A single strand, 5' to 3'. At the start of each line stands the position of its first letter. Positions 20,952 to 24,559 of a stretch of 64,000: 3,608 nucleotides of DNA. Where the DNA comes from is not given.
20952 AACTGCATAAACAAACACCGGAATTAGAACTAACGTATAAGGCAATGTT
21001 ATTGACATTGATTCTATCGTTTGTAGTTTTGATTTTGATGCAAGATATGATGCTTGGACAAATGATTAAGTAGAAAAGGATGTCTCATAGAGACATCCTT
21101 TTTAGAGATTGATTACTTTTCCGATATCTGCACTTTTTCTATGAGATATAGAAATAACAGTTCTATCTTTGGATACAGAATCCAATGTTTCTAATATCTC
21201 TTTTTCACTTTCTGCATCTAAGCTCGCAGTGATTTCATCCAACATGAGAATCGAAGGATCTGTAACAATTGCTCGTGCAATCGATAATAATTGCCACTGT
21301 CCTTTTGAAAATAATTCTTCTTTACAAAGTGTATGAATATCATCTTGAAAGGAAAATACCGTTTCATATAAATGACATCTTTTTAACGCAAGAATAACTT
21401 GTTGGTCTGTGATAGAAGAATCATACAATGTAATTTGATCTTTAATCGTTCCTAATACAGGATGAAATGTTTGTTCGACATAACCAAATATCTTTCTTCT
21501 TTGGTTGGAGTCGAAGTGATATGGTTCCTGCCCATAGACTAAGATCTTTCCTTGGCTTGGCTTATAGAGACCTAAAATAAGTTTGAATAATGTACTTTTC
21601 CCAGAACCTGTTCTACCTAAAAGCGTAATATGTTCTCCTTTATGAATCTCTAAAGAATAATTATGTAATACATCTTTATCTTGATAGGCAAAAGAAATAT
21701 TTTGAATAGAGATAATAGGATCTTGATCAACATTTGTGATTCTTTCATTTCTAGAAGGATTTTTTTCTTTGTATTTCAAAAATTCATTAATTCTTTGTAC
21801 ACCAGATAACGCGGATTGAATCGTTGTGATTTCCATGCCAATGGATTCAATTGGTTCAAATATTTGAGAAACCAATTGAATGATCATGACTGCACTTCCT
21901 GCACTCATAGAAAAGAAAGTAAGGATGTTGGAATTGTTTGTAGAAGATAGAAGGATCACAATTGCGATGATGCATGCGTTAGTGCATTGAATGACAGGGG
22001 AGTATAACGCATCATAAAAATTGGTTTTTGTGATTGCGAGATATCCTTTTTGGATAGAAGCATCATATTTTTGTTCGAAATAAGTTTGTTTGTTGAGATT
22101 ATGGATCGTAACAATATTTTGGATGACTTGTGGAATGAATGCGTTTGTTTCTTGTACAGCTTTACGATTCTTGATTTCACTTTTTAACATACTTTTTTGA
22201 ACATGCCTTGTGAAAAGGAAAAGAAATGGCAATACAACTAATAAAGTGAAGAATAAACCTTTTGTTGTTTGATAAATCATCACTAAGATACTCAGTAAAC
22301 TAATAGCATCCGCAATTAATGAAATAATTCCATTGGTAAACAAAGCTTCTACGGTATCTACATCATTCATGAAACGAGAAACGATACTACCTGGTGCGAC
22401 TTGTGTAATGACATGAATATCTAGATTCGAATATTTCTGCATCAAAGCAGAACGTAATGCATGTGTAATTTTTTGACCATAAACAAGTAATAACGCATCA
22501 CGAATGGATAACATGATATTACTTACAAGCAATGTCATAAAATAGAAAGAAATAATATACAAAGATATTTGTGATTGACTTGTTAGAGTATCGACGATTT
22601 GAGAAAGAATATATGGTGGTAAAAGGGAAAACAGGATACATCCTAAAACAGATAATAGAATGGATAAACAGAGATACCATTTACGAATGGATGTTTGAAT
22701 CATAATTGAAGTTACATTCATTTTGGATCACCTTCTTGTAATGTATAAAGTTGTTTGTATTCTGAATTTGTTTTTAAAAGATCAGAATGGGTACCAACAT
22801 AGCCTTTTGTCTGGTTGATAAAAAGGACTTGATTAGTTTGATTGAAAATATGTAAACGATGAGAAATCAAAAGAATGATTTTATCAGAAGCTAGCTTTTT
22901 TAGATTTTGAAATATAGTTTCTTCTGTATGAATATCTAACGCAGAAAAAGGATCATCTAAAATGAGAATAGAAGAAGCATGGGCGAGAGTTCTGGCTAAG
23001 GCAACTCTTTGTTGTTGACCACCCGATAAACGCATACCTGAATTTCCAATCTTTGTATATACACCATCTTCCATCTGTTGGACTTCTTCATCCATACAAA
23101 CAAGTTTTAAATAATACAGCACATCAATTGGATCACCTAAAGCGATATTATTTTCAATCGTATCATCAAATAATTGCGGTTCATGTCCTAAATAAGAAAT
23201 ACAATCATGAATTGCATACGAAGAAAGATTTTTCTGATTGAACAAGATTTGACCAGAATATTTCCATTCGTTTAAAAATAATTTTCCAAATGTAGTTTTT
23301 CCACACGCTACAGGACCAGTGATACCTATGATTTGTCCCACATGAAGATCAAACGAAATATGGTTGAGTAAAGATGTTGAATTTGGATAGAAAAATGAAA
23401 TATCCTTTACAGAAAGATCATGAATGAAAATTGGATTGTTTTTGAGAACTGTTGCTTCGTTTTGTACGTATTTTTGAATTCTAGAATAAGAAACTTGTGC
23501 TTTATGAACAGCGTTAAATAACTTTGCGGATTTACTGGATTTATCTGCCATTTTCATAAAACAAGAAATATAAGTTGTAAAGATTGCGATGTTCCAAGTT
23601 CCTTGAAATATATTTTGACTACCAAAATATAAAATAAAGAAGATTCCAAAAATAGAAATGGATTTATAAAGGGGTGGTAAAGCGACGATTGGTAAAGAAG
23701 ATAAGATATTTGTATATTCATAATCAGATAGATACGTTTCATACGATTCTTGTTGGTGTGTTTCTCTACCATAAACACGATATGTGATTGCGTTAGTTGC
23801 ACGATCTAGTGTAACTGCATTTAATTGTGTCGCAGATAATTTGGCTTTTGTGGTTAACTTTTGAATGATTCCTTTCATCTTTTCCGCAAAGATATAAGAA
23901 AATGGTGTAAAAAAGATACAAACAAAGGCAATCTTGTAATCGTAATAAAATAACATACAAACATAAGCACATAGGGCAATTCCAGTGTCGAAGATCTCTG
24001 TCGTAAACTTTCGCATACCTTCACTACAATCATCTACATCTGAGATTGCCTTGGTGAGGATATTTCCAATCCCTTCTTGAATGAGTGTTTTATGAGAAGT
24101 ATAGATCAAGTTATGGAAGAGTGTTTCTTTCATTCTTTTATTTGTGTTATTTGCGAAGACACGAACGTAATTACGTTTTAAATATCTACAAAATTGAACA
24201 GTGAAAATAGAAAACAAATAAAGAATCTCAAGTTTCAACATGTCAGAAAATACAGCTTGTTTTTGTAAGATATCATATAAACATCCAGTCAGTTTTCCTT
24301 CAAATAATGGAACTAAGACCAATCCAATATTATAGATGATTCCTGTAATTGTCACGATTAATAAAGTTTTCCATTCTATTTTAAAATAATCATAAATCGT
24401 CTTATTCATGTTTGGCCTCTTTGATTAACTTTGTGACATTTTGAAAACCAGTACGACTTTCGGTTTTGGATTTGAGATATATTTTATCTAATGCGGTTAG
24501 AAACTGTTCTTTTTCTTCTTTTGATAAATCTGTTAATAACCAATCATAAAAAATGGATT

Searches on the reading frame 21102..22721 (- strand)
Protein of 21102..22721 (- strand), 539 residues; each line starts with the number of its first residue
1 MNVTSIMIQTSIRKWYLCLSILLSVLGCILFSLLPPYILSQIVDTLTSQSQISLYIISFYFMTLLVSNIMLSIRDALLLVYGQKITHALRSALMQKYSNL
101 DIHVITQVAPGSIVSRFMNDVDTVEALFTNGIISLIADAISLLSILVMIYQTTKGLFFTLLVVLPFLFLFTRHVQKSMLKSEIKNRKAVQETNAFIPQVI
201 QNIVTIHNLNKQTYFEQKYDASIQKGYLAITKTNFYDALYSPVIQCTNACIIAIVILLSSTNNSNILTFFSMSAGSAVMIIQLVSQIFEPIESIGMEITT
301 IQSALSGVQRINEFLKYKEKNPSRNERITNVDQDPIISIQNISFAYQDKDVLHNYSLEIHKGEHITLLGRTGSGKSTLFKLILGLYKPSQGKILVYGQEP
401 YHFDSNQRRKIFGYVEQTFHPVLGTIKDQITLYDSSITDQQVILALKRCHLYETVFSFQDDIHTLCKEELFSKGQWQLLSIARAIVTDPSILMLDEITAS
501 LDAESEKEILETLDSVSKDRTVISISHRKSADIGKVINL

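Call 41: search_protein_families(library=pfam, proteins=[window:21102-22721:-], max_evalue=0.00001)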
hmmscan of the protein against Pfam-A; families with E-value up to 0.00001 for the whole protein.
window:21102-22721:- (539 aa): 3 families
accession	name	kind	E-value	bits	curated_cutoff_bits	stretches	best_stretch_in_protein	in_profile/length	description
PF00664.28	ABC_membrane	-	1.1e-31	111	28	1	18-290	2-273/274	ABC transporter transmembrane region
PF00005.33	ABC_tran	-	1.3e-27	97.5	25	1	352-499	1-137/137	ABC transporter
PF02463.25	SMC_N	-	1.3e-06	28.5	40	1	363-530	25-200/220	RecF/RecN/SMC N terminal domain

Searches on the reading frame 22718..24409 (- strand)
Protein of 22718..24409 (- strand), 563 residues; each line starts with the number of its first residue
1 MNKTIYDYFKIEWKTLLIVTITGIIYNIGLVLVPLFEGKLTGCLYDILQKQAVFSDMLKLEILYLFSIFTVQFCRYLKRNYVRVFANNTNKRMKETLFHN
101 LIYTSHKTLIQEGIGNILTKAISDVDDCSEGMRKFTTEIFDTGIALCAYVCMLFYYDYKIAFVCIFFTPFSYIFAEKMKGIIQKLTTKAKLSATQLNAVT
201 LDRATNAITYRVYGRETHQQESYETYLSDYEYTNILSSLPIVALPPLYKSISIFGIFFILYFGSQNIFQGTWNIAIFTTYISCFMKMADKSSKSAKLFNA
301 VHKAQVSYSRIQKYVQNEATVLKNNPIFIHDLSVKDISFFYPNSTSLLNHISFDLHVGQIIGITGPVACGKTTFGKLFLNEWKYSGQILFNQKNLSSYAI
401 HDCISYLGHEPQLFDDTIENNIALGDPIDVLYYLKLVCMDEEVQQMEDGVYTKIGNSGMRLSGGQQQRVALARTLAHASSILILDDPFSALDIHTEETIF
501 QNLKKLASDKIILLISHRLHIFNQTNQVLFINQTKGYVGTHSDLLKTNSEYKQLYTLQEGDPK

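Call 42: search_protein_families(library=pfam, proteins=[window:22718-24409:-], max_evalue=0.00001)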
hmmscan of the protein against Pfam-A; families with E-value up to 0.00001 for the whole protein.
window:22718-24409:- (563 aa): 3 families
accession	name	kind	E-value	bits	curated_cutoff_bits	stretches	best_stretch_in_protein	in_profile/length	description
PF00005.33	ABC_tran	-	1.7e-21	77.7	25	1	348-488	1-136/137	ABC transporter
PF00664.28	ABC_membrane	-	4.1e-17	63.2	28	1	16-285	1-268/274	ABC transporter transmembrane region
PF02463.25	SMC_N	-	9.3e-06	25.7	40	0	244-534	135-214/220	RecF/RecN/SMC N terminal domain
